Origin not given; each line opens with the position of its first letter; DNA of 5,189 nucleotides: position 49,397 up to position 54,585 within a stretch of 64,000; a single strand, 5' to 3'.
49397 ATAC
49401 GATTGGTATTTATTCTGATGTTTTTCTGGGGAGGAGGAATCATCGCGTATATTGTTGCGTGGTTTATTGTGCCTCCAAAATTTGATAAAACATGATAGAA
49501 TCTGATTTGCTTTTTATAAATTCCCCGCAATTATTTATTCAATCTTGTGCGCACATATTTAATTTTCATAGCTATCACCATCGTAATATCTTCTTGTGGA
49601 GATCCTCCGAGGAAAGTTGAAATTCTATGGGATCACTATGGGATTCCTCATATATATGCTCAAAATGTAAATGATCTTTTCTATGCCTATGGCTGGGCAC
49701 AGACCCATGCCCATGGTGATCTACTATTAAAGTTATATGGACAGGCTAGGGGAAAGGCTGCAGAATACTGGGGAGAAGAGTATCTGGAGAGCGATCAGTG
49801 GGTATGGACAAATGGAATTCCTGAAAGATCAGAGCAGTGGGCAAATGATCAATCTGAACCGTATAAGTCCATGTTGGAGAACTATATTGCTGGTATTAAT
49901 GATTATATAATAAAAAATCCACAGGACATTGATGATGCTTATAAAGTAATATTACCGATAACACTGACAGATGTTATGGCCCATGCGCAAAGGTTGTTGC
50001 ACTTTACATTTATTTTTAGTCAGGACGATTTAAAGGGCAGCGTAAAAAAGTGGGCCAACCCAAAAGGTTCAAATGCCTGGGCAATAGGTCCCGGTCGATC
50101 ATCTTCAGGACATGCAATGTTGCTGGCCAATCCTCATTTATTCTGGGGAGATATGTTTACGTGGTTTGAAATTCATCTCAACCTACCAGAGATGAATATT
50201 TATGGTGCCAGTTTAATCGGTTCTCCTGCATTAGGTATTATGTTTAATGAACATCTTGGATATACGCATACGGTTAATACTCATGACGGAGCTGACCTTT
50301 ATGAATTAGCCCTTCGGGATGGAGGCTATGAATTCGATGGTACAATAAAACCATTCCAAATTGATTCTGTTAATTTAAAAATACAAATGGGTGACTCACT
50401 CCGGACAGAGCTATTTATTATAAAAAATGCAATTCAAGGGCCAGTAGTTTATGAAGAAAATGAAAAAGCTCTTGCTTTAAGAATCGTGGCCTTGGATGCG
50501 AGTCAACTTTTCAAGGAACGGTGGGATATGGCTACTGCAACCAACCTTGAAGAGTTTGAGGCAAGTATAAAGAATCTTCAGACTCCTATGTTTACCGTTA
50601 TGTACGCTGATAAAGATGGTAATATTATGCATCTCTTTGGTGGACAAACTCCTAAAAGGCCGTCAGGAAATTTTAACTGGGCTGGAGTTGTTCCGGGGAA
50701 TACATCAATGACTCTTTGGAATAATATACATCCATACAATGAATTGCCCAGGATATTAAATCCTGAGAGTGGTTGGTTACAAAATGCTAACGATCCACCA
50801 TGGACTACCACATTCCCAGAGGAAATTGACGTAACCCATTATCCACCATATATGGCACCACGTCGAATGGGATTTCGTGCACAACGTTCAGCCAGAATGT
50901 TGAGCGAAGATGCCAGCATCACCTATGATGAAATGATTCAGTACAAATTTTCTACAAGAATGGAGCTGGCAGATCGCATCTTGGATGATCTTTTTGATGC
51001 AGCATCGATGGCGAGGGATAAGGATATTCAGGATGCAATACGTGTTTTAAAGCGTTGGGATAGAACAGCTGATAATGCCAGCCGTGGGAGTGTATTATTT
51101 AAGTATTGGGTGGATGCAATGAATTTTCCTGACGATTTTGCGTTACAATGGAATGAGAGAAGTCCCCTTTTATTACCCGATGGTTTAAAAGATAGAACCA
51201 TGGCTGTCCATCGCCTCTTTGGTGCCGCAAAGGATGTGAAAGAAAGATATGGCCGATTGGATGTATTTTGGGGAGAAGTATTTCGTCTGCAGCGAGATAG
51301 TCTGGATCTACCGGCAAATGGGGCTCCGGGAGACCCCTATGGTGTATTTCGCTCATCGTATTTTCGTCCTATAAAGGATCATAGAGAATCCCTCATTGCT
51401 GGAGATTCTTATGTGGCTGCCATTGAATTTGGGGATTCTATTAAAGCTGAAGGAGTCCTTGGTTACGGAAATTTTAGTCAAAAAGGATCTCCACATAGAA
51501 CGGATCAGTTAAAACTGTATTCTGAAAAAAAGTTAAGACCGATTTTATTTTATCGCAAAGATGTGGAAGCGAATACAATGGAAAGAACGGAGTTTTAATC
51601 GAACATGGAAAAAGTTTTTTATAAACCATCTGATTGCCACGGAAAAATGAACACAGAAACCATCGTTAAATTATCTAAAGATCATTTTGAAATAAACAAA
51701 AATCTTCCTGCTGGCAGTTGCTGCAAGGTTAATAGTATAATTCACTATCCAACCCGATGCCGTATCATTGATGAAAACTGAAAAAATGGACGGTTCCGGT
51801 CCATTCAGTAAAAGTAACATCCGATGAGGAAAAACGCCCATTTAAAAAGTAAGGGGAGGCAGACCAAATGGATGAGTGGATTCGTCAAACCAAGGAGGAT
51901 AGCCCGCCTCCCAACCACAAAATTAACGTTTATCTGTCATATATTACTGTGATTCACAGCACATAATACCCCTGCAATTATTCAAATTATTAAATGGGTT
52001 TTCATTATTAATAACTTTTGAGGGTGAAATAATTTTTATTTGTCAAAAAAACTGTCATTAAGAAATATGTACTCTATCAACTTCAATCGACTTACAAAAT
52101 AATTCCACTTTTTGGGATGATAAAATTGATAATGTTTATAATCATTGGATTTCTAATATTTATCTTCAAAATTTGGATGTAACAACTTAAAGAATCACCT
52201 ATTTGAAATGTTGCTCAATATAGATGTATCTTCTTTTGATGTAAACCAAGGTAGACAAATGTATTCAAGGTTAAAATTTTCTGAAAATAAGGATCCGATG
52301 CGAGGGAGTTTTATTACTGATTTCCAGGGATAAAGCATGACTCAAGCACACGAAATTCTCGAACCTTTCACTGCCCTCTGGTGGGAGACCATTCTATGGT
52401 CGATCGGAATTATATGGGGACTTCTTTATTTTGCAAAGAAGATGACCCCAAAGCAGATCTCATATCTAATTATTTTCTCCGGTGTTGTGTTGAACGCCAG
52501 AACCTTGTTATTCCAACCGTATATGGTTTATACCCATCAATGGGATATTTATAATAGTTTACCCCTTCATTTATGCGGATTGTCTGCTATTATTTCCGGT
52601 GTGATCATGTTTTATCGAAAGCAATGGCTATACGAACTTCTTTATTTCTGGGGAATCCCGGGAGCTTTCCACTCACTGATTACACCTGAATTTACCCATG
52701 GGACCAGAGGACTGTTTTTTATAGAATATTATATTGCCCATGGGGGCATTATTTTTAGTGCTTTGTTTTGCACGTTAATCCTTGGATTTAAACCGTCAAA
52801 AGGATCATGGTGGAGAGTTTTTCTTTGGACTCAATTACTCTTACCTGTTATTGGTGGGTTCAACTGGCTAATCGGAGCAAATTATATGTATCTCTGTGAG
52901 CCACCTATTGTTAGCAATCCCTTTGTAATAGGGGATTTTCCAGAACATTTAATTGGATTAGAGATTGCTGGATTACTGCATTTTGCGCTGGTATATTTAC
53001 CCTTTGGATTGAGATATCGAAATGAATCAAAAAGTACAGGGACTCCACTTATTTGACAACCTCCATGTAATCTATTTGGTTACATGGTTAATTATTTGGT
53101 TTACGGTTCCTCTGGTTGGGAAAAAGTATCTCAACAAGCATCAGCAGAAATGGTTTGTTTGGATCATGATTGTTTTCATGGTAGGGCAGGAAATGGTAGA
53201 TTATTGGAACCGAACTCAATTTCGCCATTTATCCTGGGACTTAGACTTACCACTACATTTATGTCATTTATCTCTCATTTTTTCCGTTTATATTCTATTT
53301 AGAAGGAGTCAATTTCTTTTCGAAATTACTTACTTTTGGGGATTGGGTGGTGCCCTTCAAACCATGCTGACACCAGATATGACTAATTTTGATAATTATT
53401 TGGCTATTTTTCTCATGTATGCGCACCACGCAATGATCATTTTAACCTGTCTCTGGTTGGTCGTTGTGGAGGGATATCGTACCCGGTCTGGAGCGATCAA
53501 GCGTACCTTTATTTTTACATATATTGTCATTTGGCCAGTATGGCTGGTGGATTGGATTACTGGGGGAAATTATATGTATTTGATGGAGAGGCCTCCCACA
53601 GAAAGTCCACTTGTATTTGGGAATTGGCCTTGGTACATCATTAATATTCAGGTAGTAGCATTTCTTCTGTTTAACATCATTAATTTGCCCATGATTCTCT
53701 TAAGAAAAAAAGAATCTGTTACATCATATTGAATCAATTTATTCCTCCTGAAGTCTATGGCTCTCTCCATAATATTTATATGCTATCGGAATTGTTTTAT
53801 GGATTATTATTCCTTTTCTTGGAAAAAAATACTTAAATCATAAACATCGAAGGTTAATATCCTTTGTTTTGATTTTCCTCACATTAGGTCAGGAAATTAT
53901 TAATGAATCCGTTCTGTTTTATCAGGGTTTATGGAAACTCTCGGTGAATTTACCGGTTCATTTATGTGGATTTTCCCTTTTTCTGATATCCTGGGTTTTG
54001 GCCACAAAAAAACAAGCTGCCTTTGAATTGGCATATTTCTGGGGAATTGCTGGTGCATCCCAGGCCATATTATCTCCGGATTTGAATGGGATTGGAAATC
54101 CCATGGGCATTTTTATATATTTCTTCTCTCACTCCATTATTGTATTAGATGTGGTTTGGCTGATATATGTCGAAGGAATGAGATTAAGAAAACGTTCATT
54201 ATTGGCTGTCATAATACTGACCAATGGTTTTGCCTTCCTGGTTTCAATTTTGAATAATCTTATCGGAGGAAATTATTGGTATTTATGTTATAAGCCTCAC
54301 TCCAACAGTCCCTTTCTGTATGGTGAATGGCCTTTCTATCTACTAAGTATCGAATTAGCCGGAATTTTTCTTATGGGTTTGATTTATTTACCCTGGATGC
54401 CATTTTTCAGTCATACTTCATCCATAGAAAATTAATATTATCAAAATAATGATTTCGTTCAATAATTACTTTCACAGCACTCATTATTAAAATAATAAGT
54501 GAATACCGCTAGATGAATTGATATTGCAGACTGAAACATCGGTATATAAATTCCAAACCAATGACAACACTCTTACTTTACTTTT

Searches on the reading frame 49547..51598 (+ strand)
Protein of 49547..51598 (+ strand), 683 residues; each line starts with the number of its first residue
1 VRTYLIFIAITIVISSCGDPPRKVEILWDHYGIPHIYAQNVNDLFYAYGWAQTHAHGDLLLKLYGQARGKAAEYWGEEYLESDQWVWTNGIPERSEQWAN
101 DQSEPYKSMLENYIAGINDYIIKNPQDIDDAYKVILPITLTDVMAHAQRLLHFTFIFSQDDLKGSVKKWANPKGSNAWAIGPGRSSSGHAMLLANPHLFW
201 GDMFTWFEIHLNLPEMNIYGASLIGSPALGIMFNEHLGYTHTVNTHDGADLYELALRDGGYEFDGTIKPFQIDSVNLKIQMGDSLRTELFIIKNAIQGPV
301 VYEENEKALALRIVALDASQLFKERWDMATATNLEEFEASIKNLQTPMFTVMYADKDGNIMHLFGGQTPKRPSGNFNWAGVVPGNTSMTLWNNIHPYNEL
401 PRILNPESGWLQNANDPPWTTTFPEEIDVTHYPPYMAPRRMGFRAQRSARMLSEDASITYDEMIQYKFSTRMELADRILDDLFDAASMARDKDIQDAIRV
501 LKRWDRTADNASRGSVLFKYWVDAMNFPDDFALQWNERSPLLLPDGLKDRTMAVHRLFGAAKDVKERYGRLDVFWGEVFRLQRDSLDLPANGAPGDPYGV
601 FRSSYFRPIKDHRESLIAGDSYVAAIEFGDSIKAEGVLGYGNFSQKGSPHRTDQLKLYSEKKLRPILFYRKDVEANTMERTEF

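Call 7: search_protein_families(library=pfam, proteins=[window:49547-51598:+], max_evalue=0.001)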
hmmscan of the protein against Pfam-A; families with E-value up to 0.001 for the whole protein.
window:49547-51598:+ (683 aa): 1 family
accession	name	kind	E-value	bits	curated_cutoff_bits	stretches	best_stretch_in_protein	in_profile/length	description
PF01804.23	Penicil_amidase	-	1.1e-122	411.7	21.3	1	23-675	1-675/675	Penicillin amidase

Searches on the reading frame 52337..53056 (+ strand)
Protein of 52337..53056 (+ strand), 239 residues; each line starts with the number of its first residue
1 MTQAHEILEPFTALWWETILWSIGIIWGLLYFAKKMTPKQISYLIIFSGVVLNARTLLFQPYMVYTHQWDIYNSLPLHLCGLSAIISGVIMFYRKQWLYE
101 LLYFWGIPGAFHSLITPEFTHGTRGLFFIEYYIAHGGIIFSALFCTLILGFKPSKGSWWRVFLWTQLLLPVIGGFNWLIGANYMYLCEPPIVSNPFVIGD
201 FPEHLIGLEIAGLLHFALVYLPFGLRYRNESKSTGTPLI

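Call 7: search_protein_families(library=pfam, proteins=[window:52337-53056:+], max_evalue=0.001)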
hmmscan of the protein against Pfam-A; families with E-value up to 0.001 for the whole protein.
window:52337-53056:+ (239 aa): 1 family
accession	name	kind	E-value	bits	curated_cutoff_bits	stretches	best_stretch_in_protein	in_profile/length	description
PF14808.11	TMEM164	-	3.8e-43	147.9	25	1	17-220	12-217/217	TMEM164 family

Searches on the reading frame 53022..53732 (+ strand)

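Call 7: search_protein_families(library=pfam, proteins=[window:53022-53732:+], max_evalue=0.001)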
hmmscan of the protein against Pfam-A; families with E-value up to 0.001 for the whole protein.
window:53022-53732:+ (236 aa): 1 family
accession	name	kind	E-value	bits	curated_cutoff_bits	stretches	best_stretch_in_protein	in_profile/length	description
PF14808.11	TMEM164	-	1e-41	143.3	25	1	11-219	2-215/217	TMEM164 family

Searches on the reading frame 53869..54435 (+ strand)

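Call 7: search_protein_families(library=pfam, proteins=[window:53869-54435:+], max_evalue=0.001)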
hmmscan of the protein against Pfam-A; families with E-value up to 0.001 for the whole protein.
window:53869-54435:+ (188 aa): 1 family
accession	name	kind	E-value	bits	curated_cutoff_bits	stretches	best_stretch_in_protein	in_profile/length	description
PF14808.11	TMEM164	-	5.4e-39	134.4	25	1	4-173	47-217/217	TMEM164 family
